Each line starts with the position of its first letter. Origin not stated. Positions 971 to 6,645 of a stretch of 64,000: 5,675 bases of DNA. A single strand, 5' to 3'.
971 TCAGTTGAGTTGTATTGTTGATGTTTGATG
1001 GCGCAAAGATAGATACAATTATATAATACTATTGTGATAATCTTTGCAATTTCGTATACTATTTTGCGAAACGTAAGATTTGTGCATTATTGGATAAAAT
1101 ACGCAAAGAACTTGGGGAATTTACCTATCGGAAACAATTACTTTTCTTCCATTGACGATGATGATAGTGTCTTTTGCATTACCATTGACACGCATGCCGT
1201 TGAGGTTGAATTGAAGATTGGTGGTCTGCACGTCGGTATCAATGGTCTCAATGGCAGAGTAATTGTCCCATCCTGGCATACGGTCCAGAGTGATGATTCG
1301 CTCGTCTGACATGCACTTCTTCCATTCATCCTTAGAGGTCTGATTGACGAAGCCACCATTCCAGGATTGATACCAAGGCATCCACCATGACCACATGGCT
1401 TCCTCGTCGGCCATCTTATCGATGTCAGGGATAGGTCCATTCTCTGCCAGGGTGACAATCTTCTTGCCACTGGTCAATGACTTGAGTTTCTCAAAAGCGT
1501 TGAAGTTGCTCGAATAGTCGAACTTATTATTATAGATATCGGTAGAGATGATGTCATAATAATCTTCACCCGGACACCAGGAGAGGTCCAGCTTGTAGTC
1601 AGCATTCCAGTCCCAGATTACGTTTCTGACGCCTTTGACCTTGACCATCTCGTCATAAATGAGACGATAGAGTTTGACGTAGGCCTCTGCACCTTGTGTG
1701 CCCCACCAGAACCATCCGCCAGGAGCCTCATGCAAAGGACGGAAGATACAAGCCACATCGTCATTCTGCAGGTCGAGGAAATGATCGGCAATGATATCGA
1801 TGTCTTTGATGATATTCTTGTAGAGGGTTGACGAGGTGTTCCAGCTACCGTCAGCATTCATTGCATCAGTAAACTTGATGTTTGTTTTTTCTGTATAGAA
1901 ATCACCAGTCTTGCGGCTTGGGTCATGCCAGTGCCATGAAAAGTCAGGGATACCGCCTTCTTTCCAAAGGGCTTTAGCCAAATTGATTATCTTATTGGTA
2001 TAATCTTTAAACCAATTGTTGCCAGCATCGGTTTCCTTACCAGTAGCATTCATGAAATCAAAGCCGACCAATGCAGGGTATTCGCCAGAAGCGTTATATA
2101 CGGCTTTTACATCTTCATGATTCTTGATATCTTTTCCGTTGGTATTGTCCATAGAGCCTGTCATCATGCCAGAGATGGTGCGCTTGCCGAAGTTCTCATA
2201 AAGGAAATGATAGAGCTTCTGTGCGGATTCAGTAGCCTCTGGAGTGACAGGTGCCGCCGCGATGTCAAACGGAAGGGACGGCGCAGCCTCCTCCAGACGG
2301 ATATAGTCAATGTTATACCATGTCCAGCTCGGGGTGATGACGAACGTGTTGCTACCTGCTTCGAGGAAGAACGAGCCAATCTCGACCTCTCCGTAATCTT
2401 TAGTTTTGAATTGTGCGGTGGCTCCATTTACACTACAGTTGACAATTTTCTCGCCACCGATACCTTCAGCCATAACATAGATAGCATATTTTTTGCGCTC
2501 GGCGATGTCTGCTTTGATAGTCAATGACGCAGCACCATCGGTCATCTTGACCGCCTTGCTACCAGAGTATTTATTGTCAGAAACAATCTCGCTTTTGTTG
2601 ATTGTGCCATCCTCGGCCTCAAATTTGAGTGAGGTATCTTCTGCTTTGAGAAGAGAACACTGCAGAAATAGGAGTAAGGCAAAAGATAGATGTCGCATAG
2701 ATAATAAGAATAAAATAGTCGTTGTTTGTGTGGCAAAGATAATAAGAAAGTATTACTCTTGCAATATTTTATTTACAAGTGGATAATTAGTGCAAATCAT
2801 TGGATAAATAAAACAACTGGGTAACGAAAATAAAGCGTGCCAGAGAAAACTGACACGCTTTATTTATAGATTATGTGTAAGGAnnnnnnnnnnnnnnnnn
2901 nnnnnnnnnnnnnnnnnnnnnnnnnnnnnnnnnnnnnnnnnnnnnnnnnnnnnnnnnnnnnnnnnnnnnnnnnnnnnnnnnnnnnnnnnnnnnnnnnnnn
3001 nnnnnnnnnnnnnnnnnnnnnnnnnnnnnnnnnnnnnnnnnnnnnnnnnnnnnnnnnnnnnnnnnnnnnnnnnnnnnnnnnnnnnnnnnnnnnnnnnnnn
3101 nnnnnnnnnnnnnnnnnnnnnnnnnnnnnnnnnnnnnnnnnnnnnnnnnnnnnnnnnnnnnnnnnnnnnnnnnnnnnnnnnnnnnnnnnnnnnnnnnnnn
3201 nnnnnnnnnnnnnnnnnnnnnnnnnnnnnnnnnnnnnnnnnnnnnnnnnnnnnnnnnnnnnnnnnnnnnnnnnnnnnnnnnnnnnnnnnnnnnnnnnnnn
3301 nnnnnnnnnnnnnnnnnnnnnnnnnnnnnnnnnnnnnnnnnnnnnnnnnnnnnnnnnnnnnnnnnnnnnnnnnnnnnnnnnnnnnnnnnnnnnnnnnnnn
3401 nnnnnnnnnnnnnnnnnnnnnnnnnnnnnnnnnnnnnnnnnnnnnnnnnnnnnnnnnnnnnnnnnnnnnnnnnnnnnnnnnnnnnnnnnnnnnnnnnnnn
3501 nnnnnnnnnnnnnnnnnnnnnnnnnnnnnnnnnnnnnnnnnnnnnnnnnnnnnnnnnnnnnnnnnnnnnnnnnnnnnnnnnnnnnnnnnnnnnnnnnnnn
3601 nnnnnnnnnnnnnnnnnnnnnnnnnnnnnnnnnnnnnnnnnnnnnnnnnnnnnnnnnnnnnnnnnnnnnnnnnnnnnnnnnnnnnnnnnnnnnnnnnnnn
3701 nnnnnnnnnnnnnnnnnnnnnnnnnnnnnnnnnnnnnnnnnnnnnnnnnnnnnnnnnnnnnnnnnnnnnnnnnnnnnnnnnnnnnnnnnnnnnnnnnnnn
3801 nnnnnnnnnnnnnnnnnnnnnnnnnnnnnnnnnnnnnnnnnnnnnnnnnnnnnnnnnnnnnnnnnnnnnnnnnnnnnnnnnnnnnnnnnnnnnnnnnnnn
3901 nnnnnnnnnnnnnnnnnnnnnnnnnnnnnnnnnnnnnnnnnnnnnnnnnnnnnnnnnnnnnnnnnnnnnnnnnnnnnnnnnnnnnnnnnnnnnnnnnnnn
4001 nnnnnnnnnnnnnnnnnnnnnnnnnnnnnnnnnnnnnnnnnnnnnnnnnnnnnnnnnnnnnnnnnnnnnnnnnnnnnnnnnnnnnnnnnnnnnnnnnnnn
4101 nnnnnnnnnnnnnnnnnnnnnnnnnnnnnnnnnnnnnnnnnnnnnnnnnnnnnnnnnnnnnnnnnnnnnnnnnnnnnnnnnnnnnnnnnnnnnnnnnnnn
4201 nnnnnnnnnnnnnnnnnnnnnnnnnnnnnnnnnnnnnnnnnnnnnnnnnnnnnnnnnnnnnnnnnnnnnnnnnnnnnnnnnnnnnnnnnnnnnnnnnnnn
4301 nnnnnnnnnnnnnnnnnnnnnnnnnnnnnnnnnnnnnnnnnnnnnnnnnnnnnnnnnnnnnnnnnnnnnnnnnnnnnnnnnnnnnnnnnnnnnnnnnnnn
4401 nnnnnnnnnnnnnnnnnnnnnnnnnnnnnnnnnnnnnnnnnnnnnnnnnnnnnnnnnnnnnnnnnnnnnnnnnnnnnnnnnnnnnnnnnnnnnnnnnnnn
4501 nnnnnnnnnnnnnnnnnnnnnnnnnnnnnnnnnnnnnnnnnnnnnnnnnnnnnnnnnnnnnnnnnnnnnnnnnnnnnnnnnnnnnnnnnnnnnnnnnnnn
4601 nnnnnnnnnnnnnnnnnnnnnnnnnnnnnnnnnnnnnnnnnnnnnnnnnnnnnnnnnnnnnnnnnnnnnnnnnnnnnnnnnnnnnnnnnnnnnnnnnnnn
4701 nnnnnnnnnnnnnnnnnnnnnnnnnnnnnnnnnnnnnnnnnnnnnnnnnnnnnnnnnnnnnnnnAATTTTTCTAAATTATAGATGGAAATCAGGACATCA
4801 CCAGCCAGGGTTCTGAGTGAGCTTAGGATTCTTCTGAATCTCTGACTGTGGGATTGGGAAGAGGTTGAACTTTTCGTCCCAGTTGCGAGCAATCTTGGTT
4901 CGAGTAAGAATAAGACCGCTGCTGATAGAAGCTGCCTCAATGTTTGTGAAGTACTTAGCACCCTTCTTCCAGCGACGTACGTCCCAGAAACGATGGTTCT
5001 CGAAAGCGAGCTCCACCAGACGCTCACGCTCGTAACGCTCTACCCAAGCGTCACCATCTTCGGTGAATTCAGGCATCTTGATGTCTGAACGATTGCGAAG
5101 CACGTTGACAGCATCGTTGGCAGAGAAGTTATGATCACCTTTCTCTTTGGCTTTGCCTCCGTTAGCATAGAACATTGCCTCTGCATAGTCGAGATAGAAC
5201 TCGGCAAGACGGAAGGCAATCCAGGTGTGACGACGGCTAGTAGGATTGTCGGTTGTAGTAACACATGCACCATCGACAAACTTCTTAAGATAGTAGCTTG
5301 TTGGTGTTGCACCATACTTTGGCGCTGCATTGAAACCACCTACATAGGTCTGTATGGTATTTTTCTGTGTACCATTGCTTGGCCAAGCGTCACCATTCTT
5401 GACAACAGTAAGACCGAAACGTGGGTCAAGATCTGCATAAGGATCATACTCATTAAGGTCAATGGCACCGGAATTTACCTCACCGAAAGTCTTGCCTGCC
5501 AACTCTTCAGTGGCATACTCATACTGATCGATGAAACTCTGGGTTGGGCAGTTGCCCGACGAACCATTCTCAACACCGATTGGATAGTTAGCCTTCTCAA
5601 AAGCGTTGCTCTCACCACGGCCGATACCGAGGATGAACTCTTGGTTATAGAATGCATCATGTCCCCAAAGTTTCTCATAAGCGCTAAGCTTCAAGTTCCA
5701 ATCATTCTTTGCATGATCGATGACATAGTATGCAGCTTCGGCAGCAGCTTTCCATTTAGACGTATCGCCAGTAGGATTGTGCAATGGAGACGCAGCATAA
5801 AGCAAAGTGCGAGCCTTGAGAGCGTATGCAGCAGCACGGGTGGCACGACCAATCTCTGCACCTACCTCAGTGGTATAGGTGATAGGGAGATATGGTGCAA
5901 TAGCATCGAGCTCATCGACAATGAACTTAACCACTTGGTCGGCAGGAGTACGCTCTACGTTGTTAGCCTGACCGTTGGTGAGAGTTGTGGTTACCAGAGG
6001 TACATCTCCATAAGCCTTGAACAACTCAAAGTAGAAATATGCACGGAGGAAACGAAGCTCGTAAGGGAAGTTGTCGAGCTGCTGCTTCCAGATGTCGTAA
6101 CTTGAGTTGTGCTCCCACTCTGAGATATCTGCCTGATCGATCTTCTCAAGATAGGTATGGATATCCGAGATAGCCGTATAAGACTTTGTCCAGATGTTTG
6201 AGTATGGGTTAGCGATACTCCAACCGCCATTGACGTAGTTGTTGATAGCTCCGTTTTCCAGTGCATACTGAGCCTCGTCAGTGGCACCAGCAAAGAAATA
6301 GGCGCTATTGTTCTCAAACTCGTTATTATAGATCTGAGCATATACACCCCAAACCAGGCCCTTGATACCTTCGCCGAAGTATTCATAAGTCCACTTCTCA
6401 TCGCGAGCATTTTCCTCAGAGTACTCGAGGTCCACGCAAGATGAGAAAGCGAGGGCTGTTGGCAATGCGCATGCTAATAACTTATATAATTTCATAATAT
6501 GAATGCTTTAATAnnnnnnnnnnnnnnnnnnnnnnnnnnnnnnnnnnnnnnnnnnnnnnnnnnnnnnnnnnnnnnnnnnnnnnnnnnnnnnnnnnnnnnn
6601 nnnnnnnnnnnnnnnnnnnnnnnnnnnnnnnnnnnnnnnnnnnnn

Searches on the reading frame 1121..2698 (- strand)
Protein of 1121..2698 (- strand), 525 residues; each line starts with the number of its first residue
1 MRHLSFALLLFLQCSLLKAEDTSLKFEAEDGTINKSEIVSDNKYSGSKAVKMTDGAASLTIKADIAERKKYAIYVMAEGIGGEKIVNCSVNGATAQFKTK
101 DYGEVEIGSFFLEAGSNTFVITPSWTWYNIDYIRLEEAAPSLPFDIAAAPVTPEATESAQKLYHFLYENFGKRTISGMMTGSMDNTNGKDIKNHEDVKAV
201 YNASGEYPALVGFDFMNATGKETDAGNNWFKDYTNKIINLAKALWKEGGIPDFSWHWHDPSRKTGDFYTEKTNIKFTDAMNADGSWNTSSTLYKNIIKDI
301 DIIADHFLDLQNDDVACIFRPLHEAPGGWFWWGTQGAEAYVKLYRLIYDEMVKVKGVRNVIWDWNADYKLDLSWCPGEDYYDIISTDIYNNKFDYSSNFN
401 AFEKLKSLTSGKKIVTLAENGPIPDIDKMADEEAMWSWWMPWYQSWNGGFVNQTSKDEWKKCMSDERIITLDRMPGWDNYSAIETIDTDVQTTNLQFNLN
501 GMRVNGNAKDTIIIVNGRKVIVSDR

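Call 11: search_protein_families(library=pfam, proteins=[window:1121-2698:-], max_evalue=0.0001)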
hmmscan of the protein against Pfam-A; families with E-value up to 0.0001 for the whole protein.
window:1121-2698:- (525 aa): 2 families
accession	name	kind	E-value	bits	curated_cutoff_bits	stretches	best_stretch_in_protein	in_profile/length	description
PF02156.21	Glyco_hydro_26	-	7.2e-60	203.4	20.2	1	151-461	1-296/311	Glycosyl hydrolase family 26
PF16990.11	CBM_35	-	7.4e-09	36.4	28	1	25-136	2-119/121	Carbohydrate binding module (family 35)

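Call 55: find_encoding_contigs(protein=window:1121-2698:-, flank=10000, max_places=2)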
Protein window:1121-2698:- (525 aa): no gene with exactly this product is on record in the collection.

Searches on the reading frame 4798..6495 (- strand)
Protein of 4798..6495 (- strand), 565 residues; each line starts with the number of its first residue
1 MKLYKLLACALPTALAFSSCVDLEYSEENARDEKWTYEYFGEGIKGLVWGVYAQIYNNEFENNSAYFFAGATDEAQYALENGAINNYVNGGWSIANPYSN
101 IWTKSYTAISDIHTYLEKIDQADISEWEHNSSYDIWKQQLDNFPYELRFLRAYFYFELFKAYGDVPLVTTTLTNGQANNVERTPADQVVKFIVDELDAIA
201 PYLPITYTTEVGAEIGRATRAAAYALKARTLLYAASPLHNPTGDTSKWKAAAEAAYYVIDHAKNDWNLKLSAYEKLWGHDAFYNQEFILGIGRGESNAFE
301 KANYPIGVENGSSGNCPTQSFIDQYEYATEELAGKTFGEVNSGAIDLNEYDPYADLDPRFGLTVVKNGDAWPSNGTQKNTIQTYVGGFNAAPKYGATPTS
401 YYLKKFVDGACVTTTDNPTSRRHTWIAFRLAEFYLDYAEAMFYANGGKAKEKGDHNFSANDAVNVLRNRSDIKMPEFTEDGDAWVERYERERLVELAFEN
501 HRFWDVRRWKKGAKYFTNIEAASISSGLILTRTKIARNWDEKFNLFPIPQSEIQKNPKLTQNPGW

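Call 11: search_protein_families(library=pfam, proteins=[window:4798-6495:-], max_evalue=0.0001)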
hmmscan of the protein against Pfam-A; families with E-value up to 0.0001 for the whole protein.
window:4798-6495:- (565 aa): 2 families
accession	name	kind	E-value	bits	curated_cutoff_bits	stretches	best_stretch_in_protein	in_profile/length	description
PF07980.17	SusD_RagB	-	4.7e-46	158.2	23.1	1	309-565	37-297/297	SusD family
PF14322.12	SusD-like_3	-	1.1e-16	62.1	27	1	44-232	22-191/191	Starch-binding associating with outer membrane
